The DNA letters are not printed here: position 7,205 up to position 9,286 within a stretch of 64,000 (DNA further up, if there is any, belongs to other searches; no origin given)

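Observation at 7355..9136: Orphan HerA-like (DUF87) ATPase inserted in opposite orientation between argS and pepF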

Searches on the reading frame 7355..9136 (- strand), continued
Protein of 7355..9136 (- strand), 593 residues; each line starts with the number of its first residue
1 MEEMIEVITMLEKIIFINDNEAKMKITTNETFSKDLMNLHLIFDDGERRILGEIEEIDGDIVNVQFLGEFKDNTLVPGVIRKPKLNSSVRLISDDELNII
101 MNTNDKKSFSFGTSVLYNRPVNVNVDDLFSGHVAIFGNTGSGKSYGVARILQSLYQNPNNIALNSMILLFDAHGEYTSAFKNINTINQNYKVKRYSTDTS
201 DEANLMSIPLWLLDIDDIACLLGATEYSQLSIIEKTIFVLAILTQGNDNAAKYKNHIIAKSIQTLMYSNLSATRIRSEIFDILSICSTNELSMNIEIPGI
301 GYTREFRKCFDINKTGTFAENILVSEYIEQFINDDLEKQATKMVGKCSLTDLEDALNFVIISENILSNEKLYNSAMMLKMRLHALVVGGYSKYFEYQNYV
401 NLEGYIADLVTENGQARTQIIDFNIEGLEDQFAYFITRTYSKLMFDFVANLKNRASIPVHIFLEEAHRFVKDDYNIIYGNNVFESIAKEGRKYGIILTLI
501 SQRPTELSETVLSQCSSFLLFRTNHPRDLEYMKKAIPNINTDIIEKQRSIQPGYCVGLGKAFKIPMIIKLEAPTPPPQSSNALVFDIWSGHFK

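Call 66: find_encoding_contigs(protein=P0020, flank=7000, max_places=1)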
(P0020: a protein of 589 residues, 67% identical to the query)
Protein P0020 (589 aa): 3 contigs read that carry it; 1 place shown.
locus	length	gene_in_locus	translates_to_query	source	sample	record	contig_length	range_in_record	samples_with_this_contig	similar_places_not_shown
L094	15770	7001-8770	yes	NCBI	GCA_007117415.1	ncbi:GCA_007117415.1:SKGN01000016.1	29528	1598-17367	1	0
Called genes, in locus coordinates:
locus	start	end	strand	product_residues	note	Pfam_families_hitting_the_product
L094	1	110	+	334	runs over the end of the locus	PF05496:RuvB_N, PF13173:AAA_14 (weak), PF00004:AAA, PF07728:AAA_5, PF17864:AAA_lid_4, PF05491:WHD_RuvB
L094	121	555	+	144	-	PF03479:PCC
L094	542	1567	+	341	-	PF02547:Queuosine_synth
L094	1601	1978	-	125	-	-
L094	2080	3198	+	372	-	PF01702:TGT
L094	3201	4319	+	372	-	-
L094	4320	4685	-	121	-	PF12670:DUF3792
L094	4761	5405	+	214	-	PF04239:DUF421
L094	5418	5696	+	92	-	PF06949:DUF1292 (weak)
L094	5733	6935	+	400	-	PF00817:IMS, PF11798:IMS_HHH, PF11799:IMS_C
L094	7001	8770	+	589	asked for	PF01580:FtsK_SpoIIIE (faint), PF01935:DUF87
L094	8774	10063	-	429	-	PF01943:Polysacc_synt, PF13440:Polysacc_synt_3 (faint), PF01554:MatE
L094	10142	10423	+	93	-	PF13797:Post_transc_reg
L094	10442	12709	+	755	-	PF07549:Sec_GG (faint), PF21760:SecD_1st, PF22599:SecDF_P1_head, PF02355:SecD_SecF_C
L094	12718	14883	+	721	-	PF13328:HD_4, PF01966:HD (weak), PF04607:RelA_SpoT, PF02824:TGS, PF19296:RelA_AH, PF28438:RelA_RIS, PF13291:ACT_4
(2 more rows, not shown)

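Call 73: find_related_loci(query=A1, collection=viral_contigs, flank=8000)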
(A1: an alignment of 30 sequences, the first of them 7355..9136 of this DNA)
Query A1 (593 aa) in viral_contigs; peptide patterns used: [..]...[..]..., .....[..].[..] (x = any residue, [..] = any of these).
87 stretches matched a pattern; 31 encode a relative of the query (tblastn E <= 1e-3); 31 distinct loci.
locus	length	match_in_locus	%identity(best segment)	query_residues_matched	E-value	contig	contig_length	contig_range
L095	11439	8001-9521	23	62-589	2e-31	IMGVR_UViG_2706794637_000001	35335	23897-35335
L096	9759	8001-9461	23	62-571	3e-30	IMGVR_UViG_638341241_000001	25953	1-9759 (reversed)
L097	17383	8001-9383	23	105-586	1e-19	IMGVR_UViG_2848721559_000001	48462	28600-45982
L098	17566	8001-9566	30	61-588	8e-19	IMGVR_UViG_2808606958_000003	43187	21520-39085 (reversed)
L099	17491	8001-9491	35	49-565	5e-18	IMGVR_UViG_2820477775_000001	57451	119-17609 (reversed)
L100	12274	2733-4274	32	53-588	2e-17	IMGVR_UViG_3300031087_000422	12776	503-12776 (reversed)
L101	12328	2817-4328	32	62-588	3e-16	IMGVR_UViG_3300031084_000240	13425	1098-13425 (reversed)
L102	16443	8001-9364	28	61-534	4e-16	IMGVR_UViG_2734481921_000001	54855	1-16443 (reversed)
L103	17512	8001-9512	32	62-588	9e-16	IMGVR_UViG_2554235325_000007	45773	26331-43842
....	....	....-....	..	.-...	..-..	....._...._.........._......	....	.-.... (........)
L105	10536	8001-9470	27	62-571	3e-15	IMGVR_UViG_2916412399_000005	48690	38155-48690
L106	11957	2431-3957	33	62-588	4e-15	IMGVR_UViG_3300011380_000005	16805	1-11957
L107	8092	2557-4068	30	62-588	6e-15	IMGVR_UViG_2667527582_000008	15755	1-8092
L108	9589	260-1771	30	62-588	5e-15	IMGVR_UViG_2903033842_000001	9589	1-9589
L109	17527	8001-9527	32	62-588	7e-15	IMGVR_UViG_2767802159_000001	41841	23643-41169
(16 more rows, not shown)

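Call 74: search_protein_families(library=pfam, proteins=[L061:2040-2333:+, L062:5791-6123:+, L013:11755-12171:+, L065:7463-8701:+, L065:9638-10378:+, L065:664-966:+, L017:9695-9988:+, L089:106-774:+, L086:595-1395:-, L090:3-1193:-], max_evalue=0.01)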
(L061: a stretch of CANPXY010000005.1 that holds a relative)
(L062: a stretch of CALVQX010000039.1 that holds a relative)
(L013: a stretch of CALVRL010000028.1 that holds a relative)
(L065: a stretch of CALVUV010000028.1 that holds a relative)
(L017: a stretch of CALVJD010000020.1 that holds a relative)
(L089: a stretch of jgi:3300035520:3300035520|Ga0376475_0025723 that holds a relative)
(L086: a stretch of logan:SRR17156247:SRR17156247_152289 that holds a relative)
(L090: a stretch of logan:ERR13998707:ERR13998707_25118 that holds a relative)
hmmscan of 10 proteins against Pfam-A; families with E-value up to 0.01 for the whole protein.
L061:2040-2333:+ (97 aa): 2 families
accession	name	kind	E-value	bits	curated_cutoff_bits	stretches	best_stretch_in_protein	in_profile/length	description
PF14235.11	DUF4337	-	0.0011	19.6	27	1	25-64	118-157/161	Domain of unknown function (DUF4337)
PF05232.17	BTP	-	0.0039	17.6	25.6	1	31-66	16-51/64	Chlorhexidine efflux transporter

L062:5791-6123:+ (110 aa): 1 family
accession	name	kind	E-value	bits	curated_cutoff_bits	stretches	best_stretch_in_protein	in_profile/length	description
PF11122.13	Spore-coat_CotD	-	0.0072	17.3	22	1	55-102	9-56/90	Inner spore coat protein D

L013:11755-12171:+ (138 aa): 1 family
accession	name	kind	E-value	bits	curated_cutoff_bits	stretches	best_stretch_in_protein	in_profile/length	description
PF13205.12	Big_5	-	0.0061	17.7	23.6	0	26-84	11-70/105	Bacterial Ig-like domain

L065:7463-8701:+ (412 aa): 0 families

L065:9638-10378:+ (246 aa): 0 families

L065:664-966:+ (100 aa): 1 family
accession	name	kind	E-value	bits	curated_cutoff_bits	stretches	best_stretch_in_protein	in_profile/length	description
PF13443.12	HTH_26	-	6.3e-05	23.6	22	1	6-62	2-59/63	Cro/C1-type HTH DNA-binding domain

L017:9695-9988:+ (97 aa): 6 families
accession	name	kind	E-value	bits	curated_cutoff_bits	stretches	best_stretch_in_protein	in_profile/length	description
PF04297.20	UPF0122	-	1.4e-24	86.7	22.7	1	1-92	1-92/101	Putative helix-turn-helix protein, YlxM / p13 like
PF04545.22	Sigma70_r4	-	9.4e-10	38.3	24.1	1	18-61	5-48/50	Sigma-70, region 4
PF08281.18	Sigma70_r4_2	-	8.3e-05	22.6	25.7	1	17-61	10-54/54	Sigma-70, region 4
PF08279.18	HTH_11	-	0.00012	22.3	25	1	33-59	15-41/55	HTH domain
PF06530.18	Phage_antitermQ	-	0.0074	16.7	26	1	12-59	58-104/118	Phage antitermination protein Q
PF04967.18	HTH_10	-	0.0084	16.3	23.1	0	33-62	23-52/53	HTH DNA binding domain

L089:106-774:+ (222 aa): 3 families
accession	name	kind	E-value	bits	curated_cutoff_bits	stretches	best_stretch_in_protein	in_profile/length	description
PF13614.12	AAA_31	-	1.2e-11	45.3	27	1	43-181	9-151/177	AAA domain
PF01656.29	CbiA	-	1.3e-09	38.6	25.4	1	46-212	9-86/125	CobQ/CobB/MinD/ParA nucleotide binding domain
PF10609.15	ParA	-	7.1e-07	29.3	27.1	1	37-206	5-172/246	NUBPL iron-transfer P-loop NTPase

L086:595-1395:- (266 aa): 0 families

L090:3-1193:- (397 aa): 0 families

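Call 78: find_encoding_contigs(protein=P0135, flank=5000, max_places=2)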
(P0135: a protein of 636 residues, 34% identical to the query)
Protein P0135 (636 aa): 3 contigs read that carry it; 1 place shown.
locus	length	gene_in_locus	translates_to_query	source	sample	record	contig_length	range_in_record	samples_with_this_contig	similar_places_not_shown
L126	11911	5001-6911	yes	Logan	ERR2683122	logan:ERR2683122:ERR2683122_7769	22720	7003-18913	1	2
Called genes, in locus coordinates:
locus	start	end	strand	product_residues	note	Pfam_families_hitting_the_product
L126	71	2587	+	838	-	PF00145:DNA_methylase, PF07669:Eco57I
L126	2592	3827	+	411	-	-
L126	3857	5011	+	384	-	PF13289:SIR2_2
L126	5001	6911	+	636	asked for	PF01935:DUF87, PF10412:TrwB_AAD_bind (faint)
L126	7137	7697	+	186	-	PF13302:Acetyltransf_3, PF00583:Acetyltransf_1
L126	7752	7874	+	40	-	-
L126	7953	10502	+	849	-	PF09565:RE_NgoFVII (faint), PF13091:PLDc_2, PF00270:DEAD (weak), PF04851:ResIII, PF18766:SWI2_SNF2, PF00271:Helicase_C, PF26350:DUF8090, PF11907:DUF3427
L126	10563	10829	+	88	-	PF11907:DUF3427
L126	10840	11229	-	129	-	PF00293:NUDIX, PF14815:NUDIX_4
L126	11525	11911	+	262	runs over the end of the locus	-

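Call 79: find_encoding_contigs(protein=P0146, flank=5000, max_places=2)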
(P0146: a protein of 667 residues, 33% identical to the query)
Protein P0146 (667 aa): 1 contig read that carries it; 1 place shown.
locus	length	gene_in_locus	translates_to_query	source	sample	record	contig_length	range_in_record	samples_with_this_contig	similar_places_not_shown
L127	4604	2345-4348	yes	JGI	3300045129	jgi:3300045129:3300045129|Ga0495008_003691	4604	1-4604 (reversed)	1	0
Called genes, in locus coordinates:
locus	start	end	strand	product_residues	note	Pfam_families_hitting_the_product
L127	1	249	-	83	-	?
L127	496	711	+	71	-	-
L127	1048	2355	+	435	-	PF13289:SIR2_2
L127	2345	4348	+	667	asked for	PF01580:FtsK_SpoIIIE (faint), PF01935:DUF87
